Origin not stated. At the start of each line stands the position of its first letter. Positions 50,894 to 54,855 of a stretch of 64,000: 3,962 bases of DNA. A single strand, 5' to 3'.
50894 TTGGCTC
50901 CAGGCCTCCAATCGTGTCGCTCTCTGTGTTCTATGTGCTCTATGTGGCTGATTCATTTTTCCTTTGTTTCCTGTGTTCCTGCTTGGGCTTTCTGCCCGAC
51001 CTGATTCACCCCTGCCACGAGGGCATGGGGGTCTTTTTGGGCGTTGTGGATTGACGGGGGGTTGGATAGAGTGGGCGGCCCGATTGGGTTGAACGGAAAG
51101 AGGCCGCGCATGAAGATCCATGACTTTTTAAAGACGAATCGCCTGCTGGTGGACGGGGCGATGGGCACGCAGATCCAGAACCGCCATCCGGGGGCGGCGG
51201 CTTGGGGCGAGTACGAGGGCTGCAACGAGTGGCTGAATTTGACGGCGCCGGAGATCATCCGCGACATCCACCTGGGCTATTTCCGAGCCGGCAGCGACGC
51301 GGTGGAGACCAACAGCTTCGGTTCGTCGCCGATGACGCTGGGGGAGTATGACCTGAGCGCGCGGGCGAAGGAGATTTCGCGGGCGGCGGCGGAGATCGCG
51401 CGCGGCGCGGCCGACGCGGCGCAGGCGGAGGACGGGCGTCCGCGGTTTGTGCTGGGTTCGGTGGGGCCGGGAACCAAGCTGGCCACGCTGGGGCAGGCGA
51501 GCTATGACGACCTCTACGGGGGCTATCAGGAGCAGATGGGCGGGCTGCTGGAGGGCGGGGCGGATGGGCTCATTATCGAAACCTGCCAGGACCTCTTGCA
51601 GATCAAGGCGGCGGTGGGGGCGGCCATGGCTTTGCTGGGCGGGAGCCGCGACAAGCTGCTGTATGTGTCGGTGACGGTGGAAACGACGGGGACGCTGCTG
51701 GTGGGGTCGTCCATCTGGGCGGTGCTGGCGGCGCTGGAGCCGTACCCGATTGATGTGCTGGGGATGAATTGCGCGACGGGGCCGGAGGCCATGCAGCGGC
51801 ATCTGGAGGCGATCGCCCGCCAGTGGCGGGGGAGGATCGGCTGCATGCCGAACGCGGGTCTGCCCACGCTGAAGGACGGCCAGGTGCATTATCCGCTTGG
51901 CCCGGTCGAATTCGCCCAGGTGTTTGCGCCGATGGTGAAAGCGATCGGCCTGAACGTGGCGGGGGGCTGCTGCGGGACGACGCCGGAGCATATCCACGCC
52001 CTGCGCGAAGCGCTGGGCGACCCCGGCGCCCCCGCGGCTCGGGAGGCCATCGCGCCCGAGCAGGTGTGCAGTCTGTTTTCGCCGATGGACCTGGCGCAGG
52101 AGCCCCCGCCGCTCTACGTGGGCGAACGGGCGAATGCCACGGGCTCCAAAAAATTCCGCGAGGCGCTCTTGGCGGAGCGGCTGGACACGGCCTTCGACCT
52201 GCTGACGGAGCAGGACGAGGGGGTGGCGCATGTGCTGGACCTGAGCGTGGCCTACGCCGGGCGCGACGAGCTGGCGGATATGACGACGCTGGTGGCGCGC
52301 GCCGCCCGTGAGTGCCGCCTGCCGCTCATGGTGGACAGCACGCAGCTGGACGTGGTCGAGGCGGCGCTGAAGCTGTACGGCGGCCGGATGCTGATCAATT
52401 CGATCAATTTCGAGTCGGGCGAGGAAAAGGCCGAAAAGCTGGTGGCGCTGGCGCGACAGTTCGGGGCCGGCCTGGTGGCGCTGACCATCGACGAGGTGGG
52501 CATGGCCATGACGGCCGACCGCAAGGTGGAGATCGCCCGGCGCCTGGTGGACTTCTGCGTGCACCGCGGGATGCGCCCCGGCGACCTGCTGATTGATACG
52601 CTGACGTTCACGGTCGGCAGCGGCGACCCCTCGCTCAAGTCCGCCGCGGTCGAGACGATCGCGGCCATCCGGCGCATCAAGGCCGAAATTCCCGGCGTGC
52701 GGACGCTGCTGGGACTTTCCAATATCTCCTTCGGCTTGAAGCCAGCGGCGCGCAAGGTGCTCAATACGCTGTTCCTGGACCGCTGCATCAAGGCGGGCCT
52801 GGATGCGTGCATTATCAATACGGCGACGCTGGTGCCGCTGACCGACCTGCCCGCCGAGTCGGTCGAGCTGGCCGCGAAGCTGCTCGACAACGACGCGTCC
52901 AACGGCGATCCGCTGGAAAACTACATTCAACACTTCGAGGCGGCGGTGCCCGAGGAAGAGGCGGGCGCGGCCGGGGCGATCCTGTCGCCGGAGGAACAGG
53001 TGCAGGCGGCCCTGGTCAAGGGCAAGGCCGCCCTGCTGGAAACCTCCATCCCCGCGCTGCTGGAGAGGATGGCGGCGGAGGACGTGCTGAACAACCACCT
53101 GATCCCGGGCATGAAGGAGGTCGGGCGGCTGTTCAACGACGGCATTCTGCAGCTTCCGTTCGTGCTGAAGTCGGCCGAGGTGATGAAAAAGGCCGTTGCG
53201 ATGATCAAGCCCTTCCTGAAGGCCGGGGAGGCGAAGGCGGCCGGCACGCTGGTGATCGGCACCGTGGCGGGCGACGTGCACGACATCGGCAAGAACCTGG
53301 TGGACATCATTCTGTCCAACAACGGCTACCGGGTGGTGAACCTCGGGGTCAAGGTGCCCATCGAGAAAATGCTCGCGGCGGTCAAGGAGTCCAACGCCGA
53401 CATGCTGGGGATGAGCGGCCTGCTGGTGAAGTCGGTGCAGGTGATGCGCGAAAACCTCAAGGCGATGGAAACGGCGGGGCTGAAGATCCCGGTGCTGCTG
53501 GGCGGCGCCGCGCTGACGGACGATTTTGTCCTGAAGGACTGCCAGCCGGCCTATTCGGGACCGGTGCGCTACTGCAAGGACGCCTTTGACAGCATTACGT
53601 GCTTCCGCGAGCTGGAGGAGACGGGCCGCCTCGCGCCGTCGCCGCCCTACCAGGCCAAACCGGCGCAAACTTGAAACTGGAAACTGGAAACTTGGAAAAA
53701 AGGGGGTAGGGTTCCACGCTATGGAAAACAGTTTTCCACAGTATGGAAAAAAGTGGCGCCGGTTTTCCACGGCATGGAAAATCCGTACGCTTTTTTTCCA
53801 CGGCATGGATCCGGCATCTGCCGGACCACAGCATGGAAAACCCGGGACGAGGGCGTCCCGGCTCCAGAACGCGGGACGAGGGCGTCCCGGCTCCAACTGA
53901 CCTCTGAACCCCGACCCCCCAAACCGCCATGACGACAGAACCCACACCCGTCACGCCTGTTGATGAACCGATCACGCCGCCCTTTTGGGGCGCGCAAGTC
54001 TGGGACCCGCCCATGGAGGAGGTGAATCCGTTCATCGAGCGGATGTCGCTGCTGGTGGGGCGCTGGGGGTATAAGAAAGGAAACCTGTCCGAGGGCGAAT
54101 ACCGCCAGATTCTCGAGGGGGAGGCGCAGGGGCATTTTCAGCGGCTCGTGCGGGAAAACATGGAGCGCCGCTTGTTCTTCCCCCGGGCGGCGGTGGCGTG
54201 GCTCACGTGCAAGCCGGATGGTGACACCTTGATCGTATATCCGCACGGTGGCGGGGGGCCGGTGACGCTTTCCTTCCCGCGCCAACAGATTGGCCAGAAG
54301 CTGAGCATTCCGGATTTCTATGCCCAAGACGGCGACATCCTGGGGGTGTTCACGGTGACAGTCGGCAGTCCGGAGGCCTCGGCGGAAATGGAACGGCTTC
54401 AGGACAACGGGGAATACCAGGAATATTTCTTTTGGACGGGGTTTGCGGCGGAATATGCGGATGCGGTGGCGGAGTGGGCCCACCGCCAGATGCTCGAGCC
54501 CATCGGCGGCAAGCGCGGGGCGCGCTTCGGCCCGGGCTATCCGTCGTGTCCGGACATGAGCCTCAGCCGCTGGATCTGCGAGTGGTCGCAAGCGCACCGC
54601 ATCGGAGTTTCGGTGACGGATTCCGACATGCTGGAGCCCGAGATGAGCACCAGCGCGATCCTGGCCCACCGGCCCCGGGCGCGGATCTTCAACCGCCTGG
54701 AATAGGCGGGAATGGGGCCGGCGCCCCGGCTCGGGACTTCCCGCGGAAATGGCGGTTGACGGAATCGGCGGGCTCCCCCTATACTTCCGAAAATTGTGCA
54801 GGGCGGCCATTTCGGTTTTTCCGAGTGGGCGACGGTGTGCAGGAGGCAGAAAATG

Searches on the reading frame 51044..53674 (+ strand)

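Call 8: search_protein_families(library=pfam, proteins=[window:51044-53674:+], max_evalue=0.01)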
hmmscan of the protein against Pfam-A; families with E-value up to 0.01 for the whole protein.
window:51044-53674:+ (876 aa): 4 families
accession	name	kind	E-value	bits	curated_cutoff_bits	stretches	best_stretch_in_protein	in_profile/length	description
PF02574.22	S-methyl_trans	-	1.2e-76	258.7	22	1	34-324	1-283/283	Homocysteine S-methyltransferase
PF00809.28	Pterin_bind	-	6.2e-31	108.3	25.5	1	360-592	1-244/244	Pterin binding enzyme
PF02310.24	B12-binding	-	7.9e-21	74.6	32.1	1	735-828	2-97/121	B12 binding domain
PF02607.22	B12-binding_2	-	1.2e-17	64.3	23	1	650-722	2-74/74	B12 binding domain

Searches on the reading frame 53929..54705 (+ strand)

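Call 8: search_protein_families(library=pfam, proteins=[window:53929-54705:+], max_evalue=0.01)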
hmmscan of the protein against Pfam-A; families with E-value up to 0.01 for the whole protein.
window:53929-54705:+ (258 aa): 1 family
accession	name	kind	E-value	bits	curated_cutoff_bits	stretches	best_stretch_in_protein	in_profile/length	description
PF02965.22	Met_synt_B12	-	5.8e-17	62.5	25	1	71-255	45-256/273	Vitamin B12 dependent methionine synthase, activation domain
